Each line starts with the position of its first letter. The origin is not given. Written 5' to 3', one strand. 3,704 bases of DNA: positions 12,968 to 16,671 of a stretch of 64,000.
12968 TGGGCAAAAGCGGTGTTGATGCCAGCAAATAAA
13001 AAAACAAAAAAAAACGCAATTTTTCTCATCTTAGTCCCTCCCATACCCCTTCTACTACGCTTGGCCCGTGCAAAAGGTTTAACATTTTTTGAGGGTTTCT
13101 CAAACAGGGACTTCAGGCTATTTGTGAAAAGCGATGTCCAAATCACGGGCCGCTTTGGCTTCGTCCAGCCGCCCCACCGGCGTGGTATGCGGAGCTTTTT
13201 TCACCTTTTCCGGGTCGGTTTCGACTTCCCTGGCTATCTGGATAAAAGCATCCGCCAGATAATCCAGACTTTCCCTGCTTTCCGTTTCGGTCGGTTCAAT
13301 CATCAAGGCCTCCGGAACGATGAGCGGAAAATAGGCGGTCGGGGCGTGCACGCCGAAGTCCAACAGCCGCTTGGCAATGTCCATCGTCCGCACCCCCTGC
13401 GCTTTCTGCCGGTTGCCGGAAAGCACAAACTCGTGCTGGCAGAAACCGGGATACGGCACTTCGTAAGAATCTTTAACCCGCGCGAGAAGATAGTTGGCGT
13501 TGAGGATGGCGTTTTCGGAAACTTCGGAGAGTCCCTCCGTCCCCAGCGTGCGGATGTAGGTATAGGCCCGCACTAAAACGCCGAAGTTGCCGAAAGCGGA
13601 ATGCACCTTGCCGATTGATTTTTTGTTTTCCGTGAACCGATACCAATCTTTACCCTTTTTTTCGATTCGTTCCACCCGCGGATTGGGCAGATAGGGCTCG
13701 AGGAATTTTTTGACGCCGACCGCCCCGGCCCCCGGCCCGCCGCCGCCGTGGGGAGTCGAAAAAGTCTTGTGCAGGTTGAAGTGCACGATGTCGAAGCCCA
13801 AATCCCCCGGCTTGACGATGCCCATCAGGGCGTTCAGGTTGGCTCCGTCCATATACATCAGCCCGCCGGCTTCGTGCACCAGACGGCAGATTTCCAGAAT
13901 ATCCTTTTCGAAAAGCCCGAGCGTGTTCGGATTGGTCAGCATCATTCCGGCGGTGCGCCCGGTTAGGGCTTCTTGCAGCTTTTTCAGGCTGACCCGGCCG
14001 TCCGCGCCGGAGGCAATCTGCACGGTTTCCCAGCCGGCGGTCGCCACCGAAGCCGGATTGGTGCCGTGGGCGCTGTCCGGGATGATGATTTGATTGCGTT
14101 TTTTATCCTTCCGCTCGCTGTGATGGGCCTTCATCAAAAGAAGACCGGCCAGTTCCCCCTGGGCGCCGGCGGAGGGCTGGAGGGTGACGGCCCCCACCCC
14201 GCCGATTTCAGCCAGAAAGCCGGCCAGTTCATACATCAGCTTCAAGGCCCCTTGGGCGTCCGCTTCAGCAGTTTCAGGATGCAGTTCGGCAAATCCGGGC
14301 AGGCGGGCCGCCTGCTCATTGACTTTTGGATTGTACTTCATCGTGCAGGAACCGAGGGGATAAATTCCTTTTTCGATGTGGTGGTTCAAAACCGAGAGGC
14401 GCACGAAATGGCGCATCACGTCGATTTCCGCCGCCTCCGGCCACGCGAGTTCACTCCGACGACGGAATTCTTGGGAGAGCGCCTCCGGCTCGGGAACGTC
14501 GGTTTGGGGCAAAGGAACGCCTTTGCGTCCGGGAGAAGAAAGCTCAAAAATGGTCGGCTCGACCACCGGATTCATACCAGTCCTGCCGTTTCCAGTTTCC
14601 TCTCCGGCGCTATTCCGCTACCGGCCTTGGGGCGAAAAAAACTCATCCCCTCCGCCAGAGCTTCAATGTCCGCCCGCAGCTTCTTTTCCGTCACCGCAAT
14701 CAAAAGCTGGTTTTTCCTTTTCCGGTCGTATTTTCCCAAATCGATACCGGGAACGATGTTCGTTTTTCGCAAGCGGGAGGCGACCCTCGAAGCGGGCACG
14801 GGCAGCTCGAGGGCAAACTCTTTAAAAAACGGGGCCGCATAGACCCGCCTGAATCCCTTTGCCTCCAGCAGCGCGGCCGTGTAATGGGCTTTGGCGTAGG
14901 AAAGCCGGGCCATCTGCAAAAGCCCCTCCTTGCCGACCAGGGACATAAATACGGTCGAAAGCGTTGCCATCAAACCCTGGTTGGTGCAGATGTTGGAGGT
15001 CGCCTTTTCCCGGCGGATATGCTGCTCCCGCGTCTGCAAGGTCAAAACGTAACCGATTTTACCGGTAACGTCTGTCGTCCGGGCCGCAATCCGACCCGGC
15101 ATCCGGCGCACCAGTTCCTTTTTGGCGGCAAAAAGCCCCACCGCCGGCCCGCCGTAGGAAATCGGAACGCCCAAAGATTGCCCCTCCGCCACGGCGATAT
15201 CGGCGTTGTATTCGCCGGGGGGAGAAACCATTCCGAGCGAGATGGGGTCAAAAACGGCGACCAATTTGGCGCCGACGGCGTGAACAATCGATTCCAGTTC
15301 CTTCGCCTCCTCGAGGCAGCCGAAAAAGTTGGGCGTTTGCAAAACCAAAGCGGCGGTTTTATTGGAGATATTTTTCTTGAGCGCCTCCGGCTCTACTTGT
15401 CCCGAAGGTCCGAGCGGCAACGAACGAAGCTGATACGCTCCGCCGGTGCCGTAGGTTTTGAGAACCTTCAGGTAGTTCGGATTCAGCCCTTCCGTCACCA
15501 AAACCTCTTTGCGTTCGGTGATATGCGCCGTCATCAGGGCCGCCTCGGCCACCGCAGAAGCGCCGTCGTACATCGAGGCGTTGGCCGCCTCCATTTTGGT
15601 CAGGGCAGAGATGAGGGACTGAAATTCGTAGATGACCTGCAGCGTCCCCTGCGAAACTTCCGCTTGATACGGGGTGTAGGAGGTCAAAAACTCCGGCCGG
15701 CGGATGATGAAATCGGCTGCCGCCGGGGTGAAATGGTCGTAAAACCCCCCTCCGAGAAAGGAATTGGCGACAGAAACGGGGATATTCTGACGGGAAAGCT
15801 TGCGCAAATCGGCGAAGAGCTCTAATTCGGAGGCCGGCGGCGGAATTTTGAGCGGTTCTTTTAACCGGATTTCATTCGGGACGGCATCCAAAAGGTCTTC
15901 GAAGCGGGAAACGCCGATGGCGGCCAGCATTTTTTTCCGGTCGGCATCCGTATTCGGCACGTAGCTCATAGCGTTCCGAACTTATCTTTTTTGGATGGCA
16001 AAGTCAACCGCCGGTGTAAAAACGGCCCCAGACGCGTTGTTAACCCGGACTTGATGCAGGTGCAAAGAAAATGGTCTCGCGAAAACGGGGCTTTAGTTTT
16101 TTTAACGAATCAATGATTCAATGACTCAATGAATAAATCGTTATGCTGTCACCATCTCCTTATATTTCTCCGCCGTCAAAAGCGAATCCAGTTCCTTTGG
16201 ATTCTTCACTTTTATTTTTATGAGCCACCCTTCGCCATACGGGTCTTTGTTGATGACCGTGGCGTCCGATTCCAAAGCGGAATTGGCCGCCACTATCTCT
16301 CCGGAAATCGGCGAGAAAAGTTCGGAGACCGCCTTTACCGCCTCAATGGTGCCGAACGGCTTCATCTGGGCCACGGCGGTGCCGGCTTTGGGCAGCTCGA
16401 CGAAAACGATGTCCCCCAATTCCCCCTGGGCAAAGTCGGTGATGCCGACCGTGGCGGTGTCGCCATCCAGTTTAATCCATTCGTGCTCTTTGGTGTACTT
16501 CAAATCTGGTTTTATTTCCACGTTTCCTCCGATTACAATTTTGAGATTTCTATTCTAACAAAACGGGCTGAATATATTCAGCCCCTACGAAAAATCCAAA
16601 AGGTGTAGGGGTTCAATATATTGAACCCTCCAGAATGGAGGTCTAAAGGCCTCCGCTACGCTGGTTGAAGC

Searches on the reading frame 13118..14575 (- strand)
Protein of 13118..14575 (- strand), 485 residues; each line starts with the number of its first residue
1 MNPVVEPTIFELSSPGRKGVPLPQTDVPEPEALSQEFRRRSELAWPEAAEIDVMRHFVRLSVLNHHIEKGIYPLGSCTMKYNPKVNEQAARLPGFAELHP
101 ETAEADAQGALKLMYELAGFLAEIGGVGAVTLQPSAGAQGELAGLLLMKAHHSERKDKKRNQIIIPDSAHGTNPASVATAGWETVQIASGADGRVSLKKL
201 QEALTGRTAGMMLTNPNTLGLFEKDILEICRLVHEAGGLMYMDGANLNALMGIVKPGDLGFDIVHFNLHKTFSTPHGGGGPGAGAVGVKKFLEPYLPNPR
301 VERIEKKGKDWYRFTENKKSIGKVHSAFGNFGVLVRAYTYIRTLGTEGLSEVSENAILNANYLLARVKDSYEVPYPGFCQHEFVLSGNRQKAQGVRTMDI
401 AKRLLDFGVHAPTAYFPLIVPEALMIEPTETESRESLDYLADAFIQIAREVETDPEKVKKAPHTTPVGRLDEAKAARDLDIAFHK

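Call 8: search_protein_families(library=ncbifam, proteins=[window:13118-14575:-])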
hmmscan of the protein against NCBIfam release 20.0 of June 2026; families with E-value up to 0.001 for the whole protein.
window:13118-14575:- (485 aa): 7 families
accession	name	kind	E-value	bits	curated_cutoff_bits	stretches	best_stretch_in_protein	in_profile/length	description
NF003346.0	PRK04366.1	equivalog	5.7e-215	714.6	441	1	5-481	8-485/487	aminomethyl-transferring glycine dehydrogenase subunit GcvPB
TIGR00461.1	gcvP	equivalog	1.3e-115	387.2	859.2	1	49-453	467-870/939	aminomethyl-transferring glycine dehydrogenase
NF001696.0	PRK00451.1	equivalog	9.1e-24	84.2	364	1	35-446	33-444/447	aminomethyl-transferring glycine dehydrogenase subunit GcvPA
TIGR03812.1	tyr_de_CO2_Arch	equivalog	4.2e-05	22.6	299.4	0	120-245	71-192/375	tyrosine decarboxylase MfnA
TIGR01979.1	sufS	subfamily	5.2e-05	22.3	475.1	1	153-277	101-227/403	SufS family cysteine desulfurase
NF005601.0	PRK07337.1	equivalog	0.00033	19.8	496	1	159-243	118-207/394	pyridoxal phosphate-dependent aminotransferase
TIGR03403.1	nifS_epsilon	equivalog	0.00041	19.3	587.7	1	154-280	84-211/382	NifS family cysteine desulfurase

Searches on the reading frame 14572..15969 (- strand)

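Call 8: search_protein_families(library=ncbifam, proteins=[window:14572-15969:-])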
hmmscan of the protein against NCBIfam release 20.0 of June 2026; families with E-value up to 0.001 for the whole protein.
window:14572-15969:- (465 aa): 5 families
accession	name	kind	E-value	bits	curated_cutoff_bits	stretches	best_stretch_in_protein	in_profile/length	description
NF001696.0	PRK00451.1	equivalog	4.2e-175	583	364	1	1-442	2-442/447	aminomethyl-transferring glycine dehydrogenase subunit GcvPA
TIGR00461.1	gcvP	equivalog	2.2e-75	254.1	859.2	1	7-438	6-421/939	aminomethyl-transferring glycine dehydrogenase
NF003346.0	PRK04366.1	equivalog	2.2e-25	89.3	441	1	28-388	37-389/487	aminomethyl-transferring glycine dehydrogenase subunit GcvPB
NF006230.0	PRK08363.1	equivalog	0.00021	20.2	534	1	139-240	101-204/398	alanine aminotransferase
NF006488.0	PRK08912.1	equivalog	0.00054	19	498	1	136-239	95-196/387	aminotransferase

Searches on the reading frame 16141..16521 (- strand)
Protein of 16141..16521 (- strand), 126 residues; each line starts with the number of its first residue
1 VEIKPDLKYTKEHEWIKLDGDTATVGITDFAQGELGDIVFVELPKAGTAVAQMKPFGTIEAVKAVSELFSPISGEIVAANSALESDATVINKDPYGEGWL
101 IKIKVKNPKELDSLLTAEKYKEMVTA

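Call 8: search_protein_families(library=ncbifam, proteins=[window:16141-16521:-])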
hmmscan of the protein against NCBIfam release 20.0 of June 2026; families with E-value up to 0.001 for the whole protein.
window:16141-16521:- (126 aa): 4 families
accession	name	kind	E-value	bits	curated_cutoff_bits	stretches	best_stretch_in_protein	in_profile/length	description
NF002270.0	PRK01202.1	subfamily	1.3e-52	177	117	1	1-125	2-127/129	glycine cleavage system protein GcvH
TIGR00527.1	gcvH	equivalog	3e-47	159.9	115.85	1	5-124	4-125/129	glycine cleavage system protein GcvH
TIGR03077.1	not_gcvH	equivalog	3.5e-16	59.2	144.05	1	11-107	4-101/110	glycine cleavage protein H-like protein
NF045810.1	GcvH_rel_desulf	equivalog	1.2e-10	41.4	150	1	2-123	11-134/167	GcvH-related protein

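Call 11: find_encoding_contigs(protein=window:16141-16521:-, flank=10000, max_places=10)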
Protein window:16141-16521:- (126 aa): 3 contigs read that carry it; 2 places shown.
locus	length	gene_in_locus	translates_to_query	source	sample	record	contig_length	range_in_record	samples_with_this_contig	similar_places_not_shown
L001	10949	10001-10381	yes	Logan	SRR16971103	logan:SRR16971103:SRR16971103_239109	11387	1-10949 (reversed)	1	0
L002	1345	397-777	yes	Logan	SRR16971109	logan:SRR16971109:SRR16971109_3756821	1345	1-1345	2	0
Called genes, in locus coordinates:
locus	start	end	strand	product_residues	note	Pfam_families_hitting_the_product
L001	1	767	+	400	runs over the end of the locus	?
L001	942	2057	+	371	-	PF00437:T2SSE, PF13401:AAA_22 (weak)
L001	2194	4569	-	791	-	-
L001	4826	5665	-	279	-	PF18962:Por_Secre_tail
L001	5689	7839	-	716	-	-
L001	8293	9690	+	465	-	PF00289:Biotin_carb_N, PF02786:CPSase_L_D2, PF02222:ATP-grasp (weak), PF07478:Dala_Dala_lig_C (weak), PF02785:Biotin_carb_C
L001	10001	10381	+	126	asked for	PF01597:GCV_H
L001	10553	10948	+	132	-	?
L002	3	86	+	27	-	?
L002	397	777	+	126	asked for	PF01597:GCV_H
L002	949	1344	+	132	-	?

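Call 14: find_homologous_proteins(query=window:16141-16521:-, max_evalue=1e-20)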
Query window:16141-16521:- (126 aa): 7993 proteins with E <= 1e-20 among 8000 candidates; the best 120 are listed.
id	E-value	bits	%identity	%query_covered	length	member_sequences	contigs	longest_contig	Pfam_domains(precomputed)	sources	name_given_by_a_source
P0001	4.5e-75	267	100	100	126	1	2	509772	PF01597.26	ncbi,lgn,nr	ncbi:MAG: glycine cleavage system protein GcvH [candidate division Zixibacteria bacterium]|nr:glycin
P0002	2.0e-73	262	96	100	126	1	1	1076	PF01597.26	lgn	-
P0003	1.5e-69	249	92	100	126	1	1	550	PF01597.26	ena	-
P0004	2.6e-69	248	90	100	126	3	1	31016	PF01597.26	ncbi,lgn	-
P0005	6.2e-69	247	92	98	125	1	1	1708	PF01597.26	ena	-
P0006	1.1e-68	246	91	98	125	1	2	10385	PF01597.26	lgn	-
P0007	1.2e-68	246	93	98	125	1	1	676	PF01597.26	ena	-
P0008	1.7e-68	246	90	100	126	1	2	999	PF01597.26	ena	-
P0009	7.0e-68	244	90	98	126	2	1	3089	PF01597.26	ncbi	-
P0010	2.7e-67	242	90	98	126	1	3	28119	PF01597.26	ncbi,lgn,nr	ncbi:MAG: glycine cleavage system protein GcvH [candidate division Zixibacteria bacterium]|nr:glycin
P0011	3.6e-67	242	90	98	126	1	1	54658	PF01597.26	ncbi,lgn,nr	ncbi:MAG TPA: glycine cleavage system protein GcvH [Verrucomicrobiae bacterium]|nr:glycine cleavage 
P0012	6.4e-67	241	87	100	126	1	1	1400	PF01597.26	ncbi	-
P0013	9.2e-67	240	88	98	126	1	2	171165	PF01597.26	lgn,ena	-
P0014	1.1e-66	240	90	98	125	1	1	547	PF01597.26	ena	-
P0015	1.4e-66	240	87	98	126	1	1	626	PF01597.26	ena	-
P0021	2.4e-66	239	87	98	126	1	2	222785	PF01597.26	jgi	-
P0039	1.9e-64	233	83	100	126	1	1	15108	PF01597.26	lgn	-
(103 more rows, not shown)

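Call 16: find_encoding_contigs(protein=P0004, flank=4000, max_places=3)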
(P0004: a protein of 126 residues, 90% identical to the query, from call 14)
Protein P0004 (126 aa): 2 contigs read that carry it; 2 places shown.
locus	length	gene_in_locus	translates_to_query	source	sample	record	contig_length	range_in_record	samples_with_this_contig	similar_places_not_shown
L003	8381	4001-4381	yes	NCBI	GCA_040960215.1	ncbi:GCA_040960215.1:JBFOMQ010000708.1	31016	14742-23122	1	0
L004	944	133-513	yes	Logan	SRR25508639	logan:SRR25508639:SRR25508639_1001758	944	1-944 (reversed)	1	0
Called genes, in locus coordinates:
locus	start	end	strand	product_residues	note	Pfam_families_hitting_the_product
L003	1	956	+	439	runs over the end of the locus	PF07660:STN (faint), PF21305:type_II_gspD_N0 (weak), PF03958:Secretin_N, PF00263:Secretin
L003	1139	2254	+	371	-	PF00437:T2SSE, PF13401:AAA_22 (weak)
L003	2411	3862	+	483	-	PF00289:Biotin_carb_N, PF02786:CPSase_L_D2, PF08443:RimK (faint), PF02222:ATP-grasp (weak), PF07478:Dala_Dala_lig_C, PF02785:Biotin_carb_C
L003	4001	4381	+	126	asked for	PF01597:GCV_H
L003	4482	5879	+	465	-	PF02347:GDC-P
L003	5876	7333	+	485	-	PF02347:GDC-P, PF00266:Aminotran_5 (weak), PF21478:GcvP2_C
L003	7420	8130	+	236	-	-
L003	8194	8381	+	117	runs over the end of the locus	-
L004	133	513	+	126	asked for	PF01597:GCV_H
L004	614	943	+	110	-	?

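Call 17: find_encoding_contigs(protein=P0010, flank=4000, max_places=3)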
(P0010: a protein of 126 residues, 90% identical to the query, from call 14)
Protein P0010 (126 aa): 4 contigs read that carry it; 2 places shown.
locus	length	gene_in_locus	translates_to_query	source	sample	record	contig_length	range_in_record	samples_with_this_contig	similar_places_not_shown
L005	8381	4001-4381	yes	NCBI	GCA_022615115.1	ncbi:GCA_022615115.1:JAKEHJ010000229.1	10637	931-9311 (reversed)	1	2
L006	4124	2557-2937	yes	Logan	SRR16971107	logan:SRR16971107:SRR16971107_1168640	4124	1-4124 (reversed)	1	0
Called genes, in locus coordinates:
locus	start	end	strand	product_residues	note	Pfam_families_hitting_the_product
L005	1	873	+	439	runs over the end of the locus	PF21305:type_II_gspD_N0 (weak), PF07660:STN (weak), PF03958:Secretin_N, PF00263:Secretin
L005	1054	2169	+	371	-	PF00437:T2SSE, PF25199:nSTAND_NTPase5 (faint), PF13401:AAA_22 (weak)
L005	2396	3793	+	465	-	PF00289:Biotin_carb_N, PF02786:CPSase_L_D2, PF02222:ATP-grasp (weak), PF07478:Dala_Dala_lig_C, PF02785:Biotin_carb_C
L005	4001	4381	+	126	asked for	PF01597:GCV_H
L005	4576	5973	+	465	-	PF02347:GDC-P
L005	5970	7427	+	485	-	PF02347:GDC-P, PF00266:Aminotran_5 (weak), PF21478:GcvP2_C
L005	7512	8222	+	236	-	-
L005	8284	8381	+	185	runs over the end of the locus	-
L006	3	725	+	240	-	?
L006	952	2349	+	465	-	PF00289:Biotin_carb_N, PF02786:CPSase_L_D2, PF02222:ATP-grasp (weak), PF07478:Dala_Dala_lig_C, PF02785:Biotin_carb_C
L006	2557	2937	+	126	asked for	PF01597:GCV_H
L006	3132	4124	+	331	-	?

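Call 18: find_encoding_contigs(protein=P0011, flank=4000, max_places=3)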
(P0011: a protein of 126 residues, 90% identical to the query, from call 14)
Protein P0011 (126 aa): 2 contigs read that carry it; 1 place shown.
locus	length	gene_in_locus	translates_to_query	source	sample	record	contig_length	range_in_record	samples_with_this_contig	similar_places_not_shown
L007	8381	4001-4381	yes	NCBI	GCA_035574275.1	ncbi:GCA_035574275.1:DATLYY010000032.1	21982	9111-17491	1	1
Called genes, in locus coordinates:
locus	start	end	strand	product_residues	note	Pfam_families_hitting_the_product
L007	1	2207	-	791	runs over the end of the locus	-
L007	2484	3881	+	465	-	PF00289:Biotin_carb_N, PF02786:CPSase_L_D2, PF02222:ATP-grasp (weak), PF07478:Dala_Dala_lig_C, PF02785:Biotin_carb_C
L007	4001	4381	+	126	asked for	PF01597:GCV_H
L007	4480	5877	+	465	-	PF02347:GDC-P, PF00266:Aminotran_5 (weak)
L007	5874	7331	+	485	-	PF02347:GDC-P, PF21478:GcvP2_C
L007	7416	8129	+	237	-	-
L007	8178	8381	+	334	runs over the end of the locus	PF04307:YdjM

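Call 19: find_encoding_contigs(protein=P0013, flank=4000, max_places=3)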
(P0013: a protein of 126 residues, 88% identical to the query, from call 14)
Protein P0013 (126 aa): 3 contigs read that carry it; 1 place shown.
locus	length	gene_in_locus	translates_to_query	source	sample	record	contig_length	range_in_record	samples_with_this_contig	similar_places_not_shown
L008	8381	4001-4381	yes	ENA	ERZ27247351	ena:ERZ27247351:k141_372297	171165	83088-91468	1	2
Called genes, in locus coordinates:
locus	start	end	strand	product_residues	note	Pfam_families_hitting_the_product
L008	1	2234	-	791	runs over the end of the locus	-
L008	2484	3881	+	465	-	PF00289:Biotin_carb_N, PF02786:CPSase_L_D2, PF02222:ATP-grasp (weak), PF07478:Dala_Dala_lig_C, PF02785:Biotin_carb_C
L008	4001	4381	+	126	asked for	PF01597:GCV_H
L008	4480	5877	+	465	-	PF02347:GDC-P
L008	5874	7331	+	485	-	PF02347:GDC-P, PF00266:Aminotran_5 (weak), PF21478:GcvP2_C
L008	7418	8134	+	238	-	-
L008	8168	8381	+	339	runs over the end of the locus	PF04307:YdjM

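Call 43: find_encoding_contigs(protein=P0002, flank=2000, max_places=3)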
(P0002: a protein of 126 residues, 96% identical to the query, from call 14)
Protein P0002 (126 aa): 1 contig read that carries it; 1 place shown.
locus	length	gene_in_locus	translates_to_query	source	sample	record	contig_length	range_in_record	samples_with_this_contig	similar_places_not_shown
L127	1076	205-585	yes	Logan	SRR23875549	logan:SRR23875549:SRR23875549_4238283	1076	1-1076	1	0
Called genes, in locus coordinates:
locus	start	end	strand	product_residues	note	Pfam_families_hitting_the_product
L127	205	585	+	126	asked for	PF01597:GCV_H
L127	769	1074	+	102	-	?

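Call 44: find_encoding_contigs(protein=P0006, flank=2000, max_places=3)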
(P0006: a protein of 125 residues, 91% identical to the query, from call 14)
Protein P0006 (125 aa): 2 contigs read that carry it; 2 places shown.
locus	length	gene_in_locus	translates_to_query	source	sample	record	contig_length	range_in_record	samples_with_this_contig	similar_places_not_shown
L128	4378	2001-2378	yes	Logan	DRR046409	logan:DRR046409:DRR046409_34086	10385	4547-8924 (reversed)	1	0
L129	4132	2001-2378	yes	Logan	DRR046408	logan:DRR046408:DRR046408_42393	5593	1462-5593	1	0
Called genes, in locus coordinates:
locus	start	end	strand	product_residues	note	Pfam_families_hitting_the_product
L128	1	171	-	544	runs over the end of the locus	?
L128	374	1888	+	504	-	PF00289:Biotin_carb_N, PF02786:CPSase_L_D2, PF02222:ATP-grasp (weak), PF07478:Dala_Dala_lig_C (weak), PF02785:Biotin_carb_C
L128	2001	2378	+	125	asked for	PF01597:GCV_H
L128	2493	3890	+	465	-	PF02347:GDC-P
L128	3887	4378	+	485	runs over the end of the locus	PF02347:GDC-P, PF00266:Aminotran_5 (weak), PF21478:GcvP2_C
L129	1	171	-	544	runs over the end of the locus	?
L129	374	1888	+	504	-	PF00289:Biotin_carb_N, PF02786:CPSase_L_D2, PF02222:ATP-grasp (weak), PF07478:Dala_Dala_lig_C (weak), PF02785:Biotin_carb_C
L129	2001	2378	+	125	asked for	PF01597:GCV_H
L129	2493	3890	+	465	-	PF02347:GDC-P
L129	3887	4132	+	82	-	?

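Call 45: find_encoding_contigs(protein=P0021, flank=2000, max_places=3)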
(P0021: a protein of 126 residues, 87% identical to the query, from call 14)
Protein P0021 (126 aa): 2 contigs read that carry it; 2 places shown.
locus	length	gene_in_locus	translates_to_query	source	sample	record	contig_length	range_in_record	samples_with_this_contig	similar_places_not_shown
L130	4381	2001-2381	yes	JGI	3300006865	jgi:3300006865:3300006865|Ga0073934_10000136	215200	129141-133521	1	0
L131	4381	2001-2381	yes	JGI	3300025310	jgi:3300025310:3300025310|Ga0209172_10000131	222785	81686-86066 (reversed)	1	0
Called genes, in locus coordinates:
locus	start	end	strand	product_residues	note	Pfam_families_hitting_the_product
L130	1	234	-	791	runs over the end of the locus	-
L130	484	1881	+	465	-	PF00289:Biotin_carb_N, PF02786:CPSase_L_D2, PF02222:ATP-grasp (weak), PF07478:Dala_Dala_lig_C, PF02785:Biotin_carb_C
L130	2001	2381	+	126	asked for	PF01597:GCV_H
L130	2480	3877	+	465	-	PF02347:GDC-P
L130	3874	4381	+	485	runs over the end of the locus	PF02347:GDC-P, PF00266:Aminotran_5 (weak), PF21478:GcvP2_C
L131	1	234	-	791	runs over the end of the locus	-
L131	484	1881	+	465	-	PF00289:Biotin_carb_N, PF02786:CPSase_L_D2, PF02222:ATP-grasp (weak), PF07478:Dala_Dala_lig_C, PF02785:Biotin_carb_C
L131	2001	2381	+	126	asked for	PF01597:GCV_H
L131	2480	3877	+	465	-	PF02347:GDC-P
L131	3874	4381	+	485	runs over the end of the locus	PF02347:GDC-P, PF00266:Aminotran_5 (weak), PF21478:GcvP2_C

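Call 46: find_encoding_contigs(protein=P0039, flank=2000, max_places=3)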
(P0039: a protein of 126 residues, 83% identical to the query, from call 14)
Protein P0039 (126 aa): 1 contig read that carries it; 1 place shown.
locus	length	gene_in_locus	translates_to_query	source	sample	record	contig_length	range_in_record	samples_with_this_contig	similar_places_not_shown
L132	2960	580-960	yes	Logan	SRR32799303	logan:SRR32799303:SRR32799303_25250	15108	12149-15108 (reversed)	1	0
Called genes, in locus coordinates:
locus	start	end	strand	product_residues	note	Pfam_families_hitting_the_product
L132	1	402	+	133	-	?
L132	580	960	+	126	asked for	PF01597:GCV_H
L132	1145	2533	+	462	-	PF02347:GDC-P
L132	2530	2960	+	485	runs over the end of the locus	PF02347:GDC-P (weak), PF21478:GcvP2_C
